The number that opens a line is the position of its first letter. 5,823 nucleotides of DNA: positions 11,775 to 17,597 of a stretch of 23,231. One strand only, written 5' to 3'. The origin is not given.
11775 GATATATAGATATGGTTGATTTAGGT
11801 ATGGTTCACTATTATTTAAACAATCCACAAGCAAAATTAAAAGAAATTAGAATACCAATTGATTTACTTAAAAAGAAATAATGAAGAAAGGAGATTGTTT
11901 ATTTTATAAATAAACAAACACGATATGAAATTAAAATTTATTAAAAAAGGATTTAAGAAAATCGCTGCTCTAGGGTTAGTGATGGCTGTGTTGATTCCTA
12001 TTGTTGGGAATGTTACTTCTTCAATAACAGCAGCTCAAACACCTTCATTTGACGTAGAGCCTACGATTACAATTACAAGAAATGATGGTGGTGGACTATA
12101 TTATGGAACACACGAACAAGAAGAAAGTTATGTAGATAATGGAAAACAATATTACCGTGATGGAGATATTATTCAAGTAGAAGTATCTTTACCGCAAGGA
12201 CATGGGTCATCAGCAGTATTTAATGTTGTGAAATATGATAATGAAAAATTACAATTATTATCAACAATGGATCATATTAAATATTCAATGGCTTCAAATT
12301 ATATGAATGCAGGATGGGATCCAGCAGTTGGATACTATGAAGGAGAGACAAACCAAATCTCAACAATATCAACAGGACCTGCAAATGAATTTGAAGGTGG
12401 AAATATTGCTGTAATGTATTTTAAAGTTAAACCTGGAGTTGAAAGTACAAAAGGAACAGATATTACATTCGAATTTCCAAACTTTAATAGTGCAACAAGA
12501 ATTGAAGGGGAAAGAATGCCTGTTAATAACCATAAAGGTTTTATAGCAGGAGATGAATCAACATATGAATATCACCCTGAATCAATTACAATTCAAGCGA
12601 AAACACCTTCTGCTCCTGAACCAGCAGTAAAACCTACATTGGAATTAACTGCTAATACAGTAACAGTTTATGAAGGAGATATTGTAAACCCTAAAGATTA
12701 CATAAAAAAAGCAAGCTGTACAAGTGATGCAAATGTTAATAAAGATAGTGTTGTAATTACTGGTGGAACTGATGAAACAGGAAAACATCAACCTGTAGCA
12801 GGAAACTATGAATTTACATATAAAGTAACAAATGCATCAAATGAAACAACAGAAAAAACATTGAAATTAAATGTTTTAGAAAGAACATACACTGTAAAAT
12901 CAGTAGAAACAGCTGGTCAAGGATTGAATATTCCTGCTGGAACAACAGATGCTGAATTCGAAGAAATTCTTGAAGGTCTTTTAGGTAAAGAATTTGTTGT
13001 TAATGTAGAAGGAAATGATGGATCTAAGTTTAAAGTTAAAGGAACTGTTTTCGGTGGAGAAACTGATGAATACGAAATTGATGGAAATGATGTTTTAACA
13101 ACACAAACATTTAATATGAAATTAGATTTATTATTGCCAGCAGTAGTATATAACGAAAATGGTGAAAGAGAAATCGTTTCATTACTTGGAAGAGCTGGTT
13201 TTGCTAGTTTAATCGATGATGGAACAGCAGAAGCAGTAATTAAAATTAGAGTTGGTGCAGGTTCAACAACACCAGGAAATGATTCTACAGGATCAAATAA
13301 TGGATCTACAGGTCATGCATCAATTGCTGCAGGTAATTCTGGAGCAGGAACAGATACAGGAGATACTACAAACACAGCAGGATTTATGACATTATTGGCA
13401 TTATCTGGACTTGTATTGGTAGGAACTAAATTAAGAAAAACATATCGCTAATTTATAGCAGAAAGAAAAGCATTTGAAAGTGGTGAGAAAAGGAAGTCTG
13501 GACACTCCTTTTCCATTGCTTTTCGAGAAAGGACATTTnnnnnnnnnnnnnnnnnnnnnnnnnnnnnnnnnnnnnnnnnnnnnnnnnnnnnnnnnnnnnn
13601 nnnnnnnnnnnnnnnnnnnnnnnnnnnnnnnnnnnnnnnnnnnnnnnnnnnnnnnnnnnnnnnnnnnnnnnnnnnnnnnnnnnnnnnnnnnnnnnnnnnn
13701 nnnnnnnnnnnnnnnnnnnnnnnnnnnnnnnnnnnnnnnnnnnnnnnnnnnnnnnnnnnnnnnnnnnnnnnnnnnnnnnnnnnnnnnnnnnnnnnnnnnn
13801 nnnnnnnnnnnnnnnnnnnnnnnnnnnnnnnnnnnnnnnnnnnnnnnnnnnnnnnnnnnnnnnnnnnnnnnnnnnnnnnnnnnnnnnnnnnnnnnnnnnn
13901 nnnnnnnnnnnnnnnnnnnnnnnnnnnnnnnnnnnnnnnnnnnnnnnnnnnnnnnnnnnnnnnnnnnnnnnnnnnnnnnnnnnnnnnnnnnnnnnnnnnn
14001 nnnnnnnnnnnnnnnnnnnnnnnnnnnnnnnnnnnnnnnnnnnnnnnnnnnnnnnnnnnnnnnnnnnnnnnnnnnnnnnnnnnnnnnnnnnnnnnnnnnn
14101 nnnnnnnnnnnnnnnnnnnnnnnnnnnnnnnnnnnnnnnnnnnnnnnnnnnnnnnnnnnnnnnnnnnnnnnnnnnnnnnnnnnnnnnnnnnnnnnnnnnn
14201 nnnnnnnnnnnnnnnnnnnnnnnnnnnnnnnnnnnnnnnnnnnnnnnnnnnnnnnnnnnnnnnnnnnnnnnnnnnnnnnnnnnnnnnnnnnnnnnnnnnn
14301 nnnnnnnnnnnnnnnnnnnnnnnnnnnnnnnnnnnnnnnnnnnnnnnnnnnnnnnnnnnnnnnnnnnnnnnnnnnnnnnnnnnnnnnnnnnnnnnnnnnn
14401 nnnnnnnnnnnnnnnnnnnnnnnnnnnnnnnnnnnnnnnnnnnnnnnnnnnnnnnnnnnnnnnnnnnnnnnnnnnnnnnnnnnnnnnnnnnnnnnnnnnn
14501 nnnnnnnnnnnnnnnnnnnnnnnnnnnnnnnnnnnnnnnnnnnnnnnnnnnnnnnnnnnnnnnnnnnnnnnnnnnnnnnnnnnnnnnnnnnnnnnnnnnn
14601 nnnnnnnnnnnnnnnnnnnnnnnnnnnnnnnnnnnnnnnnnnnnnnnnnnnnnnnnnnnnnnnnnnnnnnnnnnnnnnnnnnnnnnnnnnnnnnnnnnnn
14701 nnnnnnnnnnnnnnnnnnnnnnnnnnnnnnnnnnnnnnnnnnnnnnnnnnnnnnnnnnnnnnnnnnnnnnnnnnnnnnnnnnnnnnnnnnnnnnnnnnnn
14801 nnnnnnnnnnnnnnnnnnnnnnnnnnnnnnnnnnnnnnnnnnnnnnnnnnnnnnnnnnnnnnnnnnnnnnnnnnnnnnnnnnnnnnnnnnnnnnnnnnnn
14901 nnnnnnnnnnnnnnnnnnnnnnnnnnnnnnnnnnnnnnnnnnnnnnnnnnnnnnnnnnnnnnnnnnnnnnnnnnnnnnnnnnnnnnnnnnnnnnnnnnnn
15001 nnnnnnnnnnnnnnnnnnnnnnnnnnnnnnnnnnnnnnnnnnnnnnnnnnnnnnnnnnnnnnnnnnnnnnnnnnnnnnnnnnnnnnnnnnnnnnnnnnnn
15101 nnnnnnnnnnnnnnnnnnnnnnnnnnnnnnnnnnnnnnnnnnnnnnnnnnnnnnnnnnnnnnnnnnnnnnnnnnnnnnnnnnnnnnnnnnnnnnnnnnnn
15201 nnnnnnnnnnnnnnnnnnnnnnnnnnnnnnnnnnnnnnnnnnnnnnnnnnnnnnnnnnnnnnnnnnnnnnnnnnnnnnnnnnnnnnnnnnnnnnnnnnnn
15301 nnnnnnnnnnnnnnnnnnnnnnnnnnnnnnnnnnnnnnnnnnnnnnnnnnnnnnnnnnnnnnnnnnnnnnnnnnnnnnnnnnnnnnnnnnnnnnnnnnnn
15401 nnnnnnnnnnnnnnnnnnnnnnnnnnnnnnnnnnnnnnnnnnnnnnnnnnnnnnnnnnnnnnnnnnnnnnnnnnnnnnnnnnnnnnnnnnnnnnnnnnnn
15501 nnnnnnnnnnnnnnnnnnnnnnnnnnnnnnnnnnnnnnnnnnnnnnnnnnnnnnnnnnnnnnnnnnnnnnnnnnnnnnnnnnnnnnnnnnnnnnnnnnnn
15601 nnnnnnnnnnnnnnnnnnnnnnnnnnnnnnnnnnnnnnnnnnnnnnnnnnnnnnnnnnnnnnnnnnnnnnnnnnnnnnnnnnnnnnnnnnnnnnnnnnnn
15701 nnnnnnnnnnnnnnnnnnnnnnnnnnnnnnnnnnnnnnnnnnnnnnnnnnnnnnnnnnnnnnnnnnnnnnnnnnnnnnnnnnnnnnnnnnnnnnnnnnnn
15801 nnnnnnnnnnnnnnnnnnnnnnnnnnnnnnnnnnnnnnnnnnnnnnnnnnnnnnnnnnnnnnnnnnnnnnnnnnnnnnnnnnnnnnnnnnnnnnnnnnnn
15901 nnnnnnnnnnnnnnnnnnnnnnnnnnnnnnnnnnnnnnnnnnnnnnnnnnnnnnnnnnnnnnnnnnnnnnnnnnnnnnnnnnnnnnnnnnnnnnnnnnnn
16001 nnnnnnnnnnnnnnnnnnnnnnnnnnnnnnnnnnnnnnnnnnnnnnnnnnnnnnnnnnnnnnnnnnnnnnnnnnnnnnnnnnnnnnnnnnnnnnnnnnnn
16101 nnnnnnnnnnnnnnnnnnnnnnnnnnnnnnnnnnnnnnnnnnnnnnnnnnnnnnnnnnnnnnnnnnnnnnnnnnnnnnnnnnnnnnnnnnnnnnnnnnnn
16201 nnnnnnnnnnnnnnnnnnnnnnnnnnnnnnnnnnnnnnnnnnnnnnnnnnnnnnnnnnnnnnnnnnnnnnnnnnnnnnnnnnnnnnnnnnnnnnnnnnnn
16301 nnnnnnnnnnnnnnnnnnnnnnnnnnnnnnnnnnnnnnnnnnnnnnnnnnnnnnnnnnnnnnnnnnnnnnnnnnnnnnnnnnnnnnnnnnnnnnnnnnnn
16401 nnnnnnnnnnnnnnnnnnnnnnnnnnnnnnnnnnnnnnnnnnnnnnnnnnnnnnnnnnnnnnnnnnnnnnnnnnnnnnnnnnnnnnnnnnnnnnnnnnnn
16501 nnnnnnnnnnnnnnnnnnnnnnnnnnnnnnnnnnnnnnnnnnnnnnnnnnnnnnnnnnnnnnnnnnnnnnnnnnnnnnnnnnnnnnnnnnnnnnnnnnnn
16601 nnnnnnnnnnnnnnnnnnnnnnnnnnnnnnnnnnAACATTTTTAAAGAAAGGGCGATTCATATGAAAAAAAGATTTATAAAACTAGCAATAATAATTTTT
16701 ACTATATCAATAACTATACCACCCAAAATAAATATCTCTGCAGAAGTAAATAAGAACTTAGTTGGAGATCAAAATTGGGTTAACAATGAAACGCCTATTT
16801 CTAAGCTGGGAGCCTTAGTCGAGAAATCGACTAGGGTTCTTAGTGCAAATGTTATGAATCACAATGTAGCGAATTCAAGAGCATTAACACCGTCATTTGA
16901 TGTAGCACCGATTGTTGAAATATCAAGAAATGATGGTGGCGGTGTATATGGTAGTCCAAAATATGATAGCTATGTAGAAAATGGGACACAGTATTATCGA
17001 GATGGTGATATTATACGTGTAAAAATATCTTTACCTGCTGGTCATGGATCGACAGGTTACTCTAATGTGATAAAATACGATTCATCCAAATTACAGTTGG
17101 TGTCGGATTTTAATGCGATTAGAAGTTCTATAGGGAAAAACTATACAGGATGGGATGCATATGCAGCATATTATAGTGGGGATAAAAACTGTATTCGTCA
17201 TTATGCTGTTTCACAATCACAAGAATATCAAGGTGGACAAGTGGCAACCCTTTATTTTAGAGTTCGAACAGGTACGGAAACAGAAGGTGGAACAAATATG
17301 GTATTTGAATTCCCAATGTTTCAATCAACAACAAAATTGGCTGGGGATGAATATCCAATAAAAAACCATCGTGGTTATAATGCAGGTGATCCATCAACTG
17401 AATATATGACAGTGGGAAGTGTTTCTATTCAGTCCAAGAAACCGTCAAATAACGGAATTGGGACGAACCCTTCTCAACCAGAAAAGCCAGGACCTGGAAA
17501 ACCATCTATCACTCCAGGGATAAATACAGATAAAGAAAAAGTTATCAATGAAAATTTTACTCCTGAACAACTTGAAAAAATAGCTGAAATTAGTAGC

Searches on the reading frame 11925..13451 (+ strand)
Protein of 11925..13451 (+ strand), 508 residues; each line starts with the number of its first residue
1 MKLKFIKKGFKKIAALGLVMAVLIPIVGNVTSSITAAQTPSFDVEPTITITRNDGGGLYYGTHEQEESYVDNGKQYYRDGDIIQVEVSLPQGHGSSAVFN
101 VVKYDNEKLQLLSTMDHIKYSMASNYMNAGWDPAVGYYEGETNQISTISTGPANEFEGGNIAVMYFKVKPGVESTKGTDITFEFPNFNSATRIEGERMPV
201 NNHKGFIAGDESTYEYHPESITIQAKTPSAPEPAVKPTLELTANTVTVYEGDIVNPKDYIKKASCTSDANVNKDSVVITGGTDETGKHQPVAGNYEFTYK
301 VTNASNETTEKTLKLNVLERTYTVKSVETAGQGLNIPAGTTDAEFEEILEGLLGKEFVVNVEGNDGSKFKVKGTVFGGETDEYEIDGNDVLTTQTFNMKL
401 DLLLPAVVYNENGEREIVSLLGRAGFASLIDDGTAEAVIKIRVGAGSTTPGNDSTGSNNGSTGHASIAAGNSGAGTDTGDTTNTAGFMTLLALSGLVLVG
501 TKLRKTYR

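Call 8: search_protein_families(library=pfam, proteins=[window:11925-13451:+], max_evalue=0.01)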
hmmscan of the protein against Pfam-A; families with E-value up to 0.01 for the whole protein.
window:11925-13451:+ (508 aa): 0 families

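Call 11: search_protein_families(library=ncbifam, proteins=[window:11925-13451:+], max_evalue=0.01)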
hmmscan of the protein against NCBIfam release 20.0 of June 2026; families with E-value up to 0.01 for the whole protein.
window:11925-13451:+ (508 aa): 0 families

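Call 35: search_solved_structures(query=window:11925-13451:+, max_evalue=1)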
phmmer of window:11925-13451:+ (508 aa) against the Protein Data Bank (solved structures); distinct sequences matched with E-value up to 1: 1.
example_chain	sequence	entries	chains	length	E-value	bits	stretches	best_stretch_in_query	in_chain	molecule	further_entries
7ur7_A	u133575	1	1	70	0.51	12.5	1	344-388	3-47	17_bp_sh3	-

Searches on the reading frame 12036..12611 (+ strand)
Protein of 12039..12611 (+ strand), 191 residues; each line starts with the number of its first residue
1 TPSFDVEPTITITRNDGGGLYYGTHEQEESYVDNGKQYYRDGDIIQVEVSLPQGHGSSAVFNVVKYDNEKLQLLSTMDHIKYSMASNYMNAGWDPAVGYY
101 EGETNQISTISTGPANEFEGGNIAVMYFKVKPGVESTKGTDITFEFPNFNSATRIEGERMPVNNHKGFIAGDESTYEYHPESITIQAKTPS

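Call 38: search_protein_families(library=pfam, proteins=[window:12039-12611:+], max_evalue=10)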
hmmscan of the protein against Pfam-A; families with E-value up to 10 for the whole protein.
seq(191 aa): 0 families

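Call 74: find_homologous_proteins(query=window:12039-12611:+, max_evalue=0.001)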
Query seq(191 aa): 29 candidates shared short words with the query, none scored E <= 0.001.

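Call 83: predict_structure(alignment_id=A8)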
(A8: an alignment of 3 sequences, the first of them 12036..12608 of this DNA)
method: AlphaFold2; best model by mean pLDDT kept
length: 191 residues; sequences in the alignment: 3
mean_pLDDT: 59.2   pTM: 0.64
mean pLDDT of the five models: 59.2, 58.3, 57.8, 49.7, 49.4
residues with pLDDT >= 90: 2; 70-90: 66; 50-70: 46; < 50: 77
segments of 3 or more residues with pLDDT < 50: 1-6, 18-21, 23-27, 86-104, 113-122, 152-180
pLDDT, mean of each block of 10 residues (from residue 1): 48 63 47 76 81 53 70 75 51 36 49 47 70 87 74 43 39 37 79 76
secondary structure, 60 per line:
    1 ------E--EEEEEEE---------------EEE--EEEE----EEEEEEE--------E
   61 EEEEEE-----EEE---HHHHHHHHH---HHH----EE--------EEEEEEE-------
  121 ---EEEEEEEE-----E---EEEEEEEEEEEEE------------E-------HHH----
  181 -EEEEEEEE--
elements in order: E10-16 E32-34 E37-40 E45-51 E60-66 E72-74 H78-86 E107-113 E124-131 E141-153 E182-189

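Call 87: fold_search(model_id=the predicted structure, library=pdb)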
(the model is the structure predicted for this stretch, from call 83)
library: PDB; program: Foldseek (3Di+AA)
matches with E <= 10: 1814; with E <= 0.001: 22
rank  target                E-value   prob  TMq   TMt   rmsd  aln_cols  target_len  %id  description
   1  5lxv_A                1.1e-04  1.00  0.37  0.40  11.9       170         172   15  Crystal structure of Ruminococcus flavefaciens scaffoldin C cohesin in complex with a dockerin from an uncharacterized (released 2016-10-19)
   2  5lxv_C                1.5e-04  1.00  0.36  0.40  12.2       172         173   14  Crystal structure of Ruminococcus flavefaciens scaffoldin C cohesin in complex with a dockerin from an uncharacterized (released 2016-10-19)
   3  4ums                  1.6e-04  1.00  0.43  0.51   5.3       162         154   18  The crystal structure of the seventh ScaB type I cohesin from Pseudobacteroides cellulosolvens (released 2015-05-06)
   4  8xfg_A                1.9e-04  1.00  0.46  0.15   5.2       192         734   10  Cryo-EM structure of integrin ITGAV, ITGB3 and CYCLO (RGDFK) complex, conformation 1 (released 2024-12-18)
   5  4uyq_A                2.0e-04  1.00  0.46  0.59   3.8       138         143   18  High resolution structure of the third cohesin ScaC in complex with the ScaB dockerin with a mutation in the C-termina (released 2015-04-15)
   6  3ul4_A                2.5e-04  1.00  0.43  0.56   6.1       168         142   17  Crystal structure of Coh-OlpA(Cthe_3080)-Doc918(Cthe_0918) complex: A novel type I Cohesin-Dockerin complex from Clost (released 2012-11-28)
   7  2jh2_A                3.3e-04  1.00  0.45  0.59   5.0       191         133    8  X-ray crystal structure of a cohesin-like module from Clostridium perfringens (released 2007-11-06)
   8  2zf9_B                3.5e-04  1.00  0.45  0.48   7.6       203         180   15  Crystal structure of a type III cohesin module from the cellulosomal ScaE cell-surface anchoring scaffoldin of Ruminoc (released 2008-12-30)
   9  4iu2_A                3.7e-04  1.00  0.38  0.35   6.6       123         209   14  Cohesin-dockerin -X domain complex from Ruminococcus flavefacience (released 2013-04-24)
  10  4fl4_I                4.3e-04  1.00  0.37  0.24   5.4       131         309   23  Scaffoldin conformation and dynamics revealed by a ternary complex from the Clostridium thermocellum cellulosome (released 2012-06-27)
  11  1qzn                  4.6e-04  1.00  0.36  0.39   8.9       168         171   14  Crystal Structure Analysis of a type II cohesin domain from the cellulosome of Acetivibrio cellulolyticus (released 2004-09-21)
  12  3l8q_D                5.4e-04  1.00  0.35  0.21   8.9       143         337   15  Structure analysis of the type II cohesin dyad from the adaptor ScaA scaffoldin of Acetivibrio cellulolyticus (released 2010-05-05)
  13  4dh2_C                5.4e-04  1.00  0.43  0.51  12.0       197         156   12  Crystal structure of Coh-OlpC(Cthe_0452)-Doc435(Cthe_0435) complex: A novel type I Cohesin-Dockerin complex from Clost (released 2012-11-28)
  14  4iu3_A                5.7e-04  1.00  0.38  0.35   6.6       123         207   14  Cohesin-dockerin -X domain complex from Ruminococcus flavefacience (released 2013-04-24)
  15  3l8q_C                5.7e-04  1.00  0.37  0.22   8.9       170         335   12  Structure analysis of the type II cohesin dyad from the adaptor ScaA scaffoldin of Acetivibrio cellulolyticus (released 2010-05-05)
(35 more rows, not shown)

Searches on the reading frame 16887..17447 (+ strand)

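Call 38: search_protein_families(library=pfam, proteins=[window:16887-17447:+], max_evalue=10)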
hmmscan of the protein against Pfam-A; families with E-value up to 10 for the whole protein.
seq(187 aa): 1 family
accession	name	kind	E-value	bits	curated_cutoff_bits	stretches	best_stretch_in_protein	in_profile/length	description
PF00963.24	Cohesin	-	0.0063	17.1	24.1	1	40-137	13-111/139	Cohesin domain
